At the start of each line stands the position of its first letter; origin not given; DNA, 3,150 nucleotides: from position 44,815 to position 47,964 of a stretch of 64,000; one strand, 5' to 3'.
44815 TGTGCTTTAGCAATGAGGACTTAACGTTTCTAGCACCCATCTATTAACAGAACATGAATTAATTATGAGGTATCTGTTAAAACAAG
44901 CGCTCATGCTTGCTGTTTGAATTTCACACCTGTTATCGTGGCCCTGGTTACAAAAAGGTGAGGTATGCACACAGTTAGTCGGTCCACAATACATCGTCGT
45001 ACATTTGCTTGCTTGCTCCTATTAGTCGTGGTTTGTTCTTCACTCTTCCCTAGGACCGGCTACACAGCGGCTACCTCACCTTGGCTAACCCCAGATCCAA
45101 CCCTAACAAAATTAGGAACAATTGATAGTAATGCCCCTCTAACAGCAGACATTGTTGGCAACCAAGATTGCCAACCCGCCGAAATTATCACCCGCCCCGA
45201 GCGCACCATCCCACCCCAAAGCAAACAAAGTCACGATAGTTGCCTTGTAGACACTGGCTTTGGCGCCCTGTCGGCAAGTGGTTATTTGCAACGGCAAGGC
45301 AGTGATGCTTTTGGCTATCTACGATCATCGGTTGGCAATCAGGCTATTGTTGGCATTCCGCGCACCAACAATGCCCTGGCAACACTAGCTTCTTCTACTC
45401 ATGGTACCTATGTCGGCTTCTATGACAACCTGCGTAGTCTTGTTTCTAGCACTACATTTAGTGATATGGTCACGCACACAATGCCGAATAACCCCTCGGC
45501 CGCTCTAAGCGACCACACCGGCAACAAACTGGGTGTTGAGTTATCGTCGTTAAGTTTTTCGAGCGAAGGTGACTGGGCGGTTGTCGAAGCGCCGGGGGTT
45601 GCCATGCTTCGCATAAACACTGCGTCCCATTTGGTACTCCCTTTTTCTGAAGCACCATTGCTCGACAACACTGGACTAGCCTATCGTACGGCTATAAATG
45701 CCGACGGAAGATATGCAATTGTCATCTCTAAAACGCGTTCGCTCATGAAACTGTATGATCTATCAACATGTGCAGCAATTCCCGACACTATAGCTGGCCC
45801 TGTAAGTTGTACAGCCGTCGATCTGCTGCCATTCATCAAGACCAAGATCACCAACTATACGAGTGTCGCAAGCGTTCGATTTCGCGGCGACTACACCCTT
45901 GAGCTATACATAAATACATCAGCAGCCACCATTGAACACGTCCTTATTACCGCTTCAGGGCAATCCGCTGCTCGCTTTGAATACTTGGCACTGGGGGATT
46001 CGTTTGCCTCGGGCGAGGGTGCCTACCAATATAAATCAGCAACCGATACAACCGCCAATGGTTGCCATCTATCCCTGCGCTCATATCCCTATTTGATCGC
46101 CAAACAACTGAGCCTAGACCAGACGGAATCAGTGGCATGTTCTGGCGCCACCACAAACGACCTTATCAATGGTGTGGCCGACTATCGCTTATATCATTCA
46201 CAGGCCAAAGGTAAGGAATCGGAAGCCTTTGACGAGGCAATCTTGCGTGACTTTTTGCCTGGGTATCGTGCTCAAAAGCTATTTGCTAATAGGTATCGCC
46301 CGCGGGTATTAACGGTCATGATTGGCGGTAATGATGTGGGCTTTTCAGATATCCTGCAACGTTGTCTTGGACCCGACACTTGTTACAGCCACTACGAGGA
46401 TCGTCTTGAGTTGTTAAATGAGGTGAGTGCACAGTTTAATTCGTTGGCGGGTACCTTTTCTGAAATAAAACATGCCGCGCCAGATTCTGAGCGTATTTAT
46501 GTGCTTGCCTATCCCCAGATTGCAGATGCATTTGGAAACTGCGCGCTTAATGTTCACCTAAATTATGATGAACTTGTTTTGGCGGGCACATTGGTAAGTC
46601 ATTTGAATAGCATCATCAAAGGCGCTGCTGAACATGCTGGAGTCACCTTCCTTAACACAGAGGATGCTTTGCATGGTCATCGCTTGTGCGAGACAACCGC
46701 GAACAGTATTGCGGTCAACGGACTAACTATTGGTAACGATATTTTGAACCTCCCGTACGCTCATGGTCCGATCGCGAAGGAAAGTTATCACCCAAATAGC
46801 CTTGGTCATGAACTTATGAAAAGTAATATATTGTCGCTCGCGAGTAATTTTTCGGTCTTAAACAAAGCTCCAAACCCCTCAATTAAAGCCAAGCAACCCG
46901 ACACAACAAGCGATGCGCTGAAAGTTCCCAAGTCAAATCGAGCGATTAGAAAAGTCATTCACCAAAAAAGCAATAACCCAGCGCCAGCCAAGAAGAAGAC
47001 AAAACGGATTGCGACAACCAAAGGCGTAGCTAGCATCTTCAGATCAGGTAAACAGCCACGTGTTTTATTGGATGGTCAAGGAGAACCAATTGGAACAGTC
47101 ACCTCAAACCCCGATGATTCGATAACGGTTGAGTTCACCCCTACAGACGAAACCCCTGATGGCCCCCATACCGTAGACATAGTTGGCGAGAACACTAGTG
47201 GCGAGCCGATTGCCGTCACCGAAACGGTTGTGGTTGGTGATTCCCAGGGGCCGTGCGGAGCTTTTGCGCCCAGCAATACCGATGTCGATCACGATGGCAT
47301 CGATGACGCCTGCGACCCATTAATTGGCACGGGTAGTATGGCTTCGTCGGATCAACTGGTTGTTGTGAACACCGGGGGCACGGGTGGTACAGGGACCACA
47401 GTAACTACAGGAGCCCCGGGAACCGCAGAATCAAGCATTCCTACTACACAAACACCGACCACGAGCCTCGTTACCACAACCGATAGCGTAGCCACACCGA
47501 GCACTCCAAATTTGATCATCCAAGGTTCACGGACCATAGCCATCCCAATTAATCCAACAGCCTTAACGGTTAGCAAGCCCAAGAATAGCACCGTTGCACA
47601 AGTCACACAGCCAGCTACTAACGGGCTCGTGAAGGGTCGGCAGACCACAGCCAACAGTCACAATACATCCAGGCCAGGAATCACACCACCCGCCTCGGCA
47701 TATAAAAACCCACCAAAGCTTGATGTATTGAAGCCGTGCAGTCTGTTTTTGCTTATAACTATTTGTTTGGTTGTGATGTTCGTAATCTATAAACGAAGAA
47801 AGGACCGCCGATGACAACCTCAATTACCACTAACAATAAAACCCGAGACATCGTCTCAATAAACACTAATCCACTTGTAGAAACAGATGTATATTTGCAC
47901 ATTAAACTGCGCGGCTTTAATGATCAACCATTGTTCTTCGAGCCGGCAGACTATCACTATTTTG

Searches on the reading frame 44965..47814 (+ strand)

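Call 61: search_protein_families(library=pfam, proteins=[window:44965-47814:+], max_evalue=0.001)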
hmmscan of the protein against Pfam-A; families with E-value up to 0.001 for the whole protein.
window:44965-47814:+ (949 aa): 2 families
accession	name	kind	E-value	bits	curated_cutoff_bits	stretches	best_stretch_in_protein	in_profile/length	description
PF13472.12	Lipase_GDSL_2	-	1.1e-13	52.5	32.9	1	342-617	1-178/178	GDSL-like Lipase/Acylhydrolase family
PF00657.28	Lipase_GDSL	-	1.1e-08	35.9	23.6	1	340-618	1-204/208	GDSL-like Lipase/Acylhydrolase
